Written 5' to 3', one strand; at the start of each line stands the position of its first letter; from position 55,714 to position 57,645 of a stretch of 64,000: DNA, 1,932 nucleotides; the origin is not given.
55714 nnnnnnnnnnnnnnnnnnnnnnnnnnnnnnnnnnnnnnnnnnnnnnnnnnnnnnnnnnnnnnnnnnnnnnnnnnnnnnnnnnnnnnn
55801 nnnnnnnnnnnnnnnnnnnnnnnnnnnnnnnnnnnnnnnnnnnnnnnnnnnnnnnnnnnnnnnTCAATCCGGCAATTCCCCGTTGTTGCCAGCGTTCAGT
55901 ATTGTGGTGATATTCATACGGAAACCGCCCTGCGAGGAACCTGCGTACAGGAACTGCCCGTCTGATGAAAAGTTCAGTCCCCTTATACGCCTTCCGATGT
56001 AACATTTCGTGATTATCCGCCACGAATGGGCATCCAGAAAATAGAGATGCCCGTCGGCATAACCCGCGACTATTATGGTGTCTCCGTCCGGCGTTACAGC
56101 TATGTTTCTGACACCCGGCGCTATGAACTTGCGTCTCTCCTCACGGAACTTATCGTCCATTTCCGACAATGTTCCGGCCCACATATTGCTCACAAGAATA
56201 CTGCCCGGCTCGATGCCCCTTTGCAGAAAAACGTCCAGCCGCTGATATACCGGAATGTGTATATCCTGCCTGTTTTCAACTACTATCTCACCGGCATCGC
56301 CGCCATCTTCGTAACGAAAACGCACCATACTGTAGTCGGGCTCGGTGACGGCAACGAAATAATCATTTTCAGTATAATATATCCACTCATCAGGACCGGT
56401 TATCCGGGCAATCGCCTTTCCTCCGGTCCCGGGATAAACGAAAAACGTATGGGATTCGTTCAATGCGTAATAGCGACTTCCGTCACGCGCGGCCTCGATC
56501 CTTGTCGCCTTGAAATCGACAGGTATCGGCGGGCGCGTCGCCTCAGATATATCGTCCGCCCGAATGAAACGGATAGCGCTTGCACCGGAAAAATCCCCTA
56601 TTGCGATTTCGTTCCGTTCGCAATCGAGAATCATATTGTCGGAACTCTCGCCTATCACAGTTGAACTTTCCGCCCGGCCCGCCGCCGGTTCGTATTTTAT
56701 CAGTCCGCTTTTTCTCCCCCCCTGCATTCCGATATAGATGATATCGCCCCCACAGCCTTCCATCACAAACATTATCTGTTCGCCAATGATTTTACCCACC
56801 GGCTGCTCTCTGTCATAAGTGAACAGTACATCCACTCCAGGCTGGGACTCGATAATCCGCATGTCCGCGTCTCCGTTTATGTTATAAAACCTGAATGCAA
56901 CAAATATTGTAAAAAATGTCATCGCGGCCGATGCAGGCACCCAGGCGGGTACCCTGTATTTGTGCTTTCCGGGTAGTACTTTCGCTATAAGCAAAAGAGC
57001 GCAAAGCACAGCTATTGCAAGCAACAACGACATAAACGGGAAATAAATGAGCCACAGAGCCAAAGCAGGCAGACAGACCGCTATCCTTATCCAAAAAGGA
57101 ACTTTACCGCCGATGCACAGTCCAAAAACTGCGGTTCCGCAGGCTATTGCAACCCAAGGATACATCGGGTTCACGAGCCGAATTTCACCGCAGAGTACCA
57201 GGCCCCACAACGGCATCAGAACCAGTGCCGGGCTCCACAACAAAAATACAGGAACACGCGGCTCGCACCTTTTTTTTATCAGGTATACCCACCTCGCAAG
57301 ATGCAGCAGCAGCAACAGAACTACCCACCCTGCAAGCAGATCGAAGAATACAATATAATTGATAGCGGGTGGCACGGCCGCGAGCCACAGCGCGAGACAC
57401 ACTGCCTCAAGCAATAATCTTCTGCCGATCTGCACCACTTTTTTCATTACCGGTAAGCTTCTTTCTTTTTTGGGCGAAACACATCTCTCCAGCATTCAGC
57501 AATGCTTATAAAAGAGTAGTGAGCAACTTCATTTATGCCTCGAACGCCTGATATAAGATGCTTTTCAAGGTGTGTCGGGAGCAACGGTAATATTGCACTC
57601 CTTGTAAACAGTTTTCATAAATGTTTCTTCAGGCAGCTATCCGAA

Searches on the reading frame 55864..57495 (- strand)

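Call 51: search_protein_families(library=ncbifam, proteins=[window:55864-57495:-], max_evalue=0.00001)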
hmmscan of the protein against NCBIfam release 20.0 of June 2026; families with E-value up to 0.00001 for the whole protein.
window:55864-57495:- (543 aa): 0 families

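Call 69: search_protein_families(library=pfam, proteins=[window:55864-57495:-], max_evalue=0.001)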
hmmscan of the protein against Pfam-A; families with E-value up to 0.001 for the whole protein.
window:55864-57495:- (543 aa): 3 families
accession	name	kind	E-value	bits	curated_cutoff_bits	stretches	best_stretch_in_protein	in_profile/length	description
PF25174.1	Beta-prop_THOC3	-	0.0003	20.3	305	1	463-527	92-155/272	THOC3 beta-propeller domain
PF23414.1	Beta-prop_EML_2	-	0.00052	19.9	90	1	461-523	41-103/266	Echinoderm microtubule-associated protein second beta-propeller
PF00400.38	WD40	-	0.00059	20.7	27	0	503-521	13-31/39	WD domain, G-beta repeat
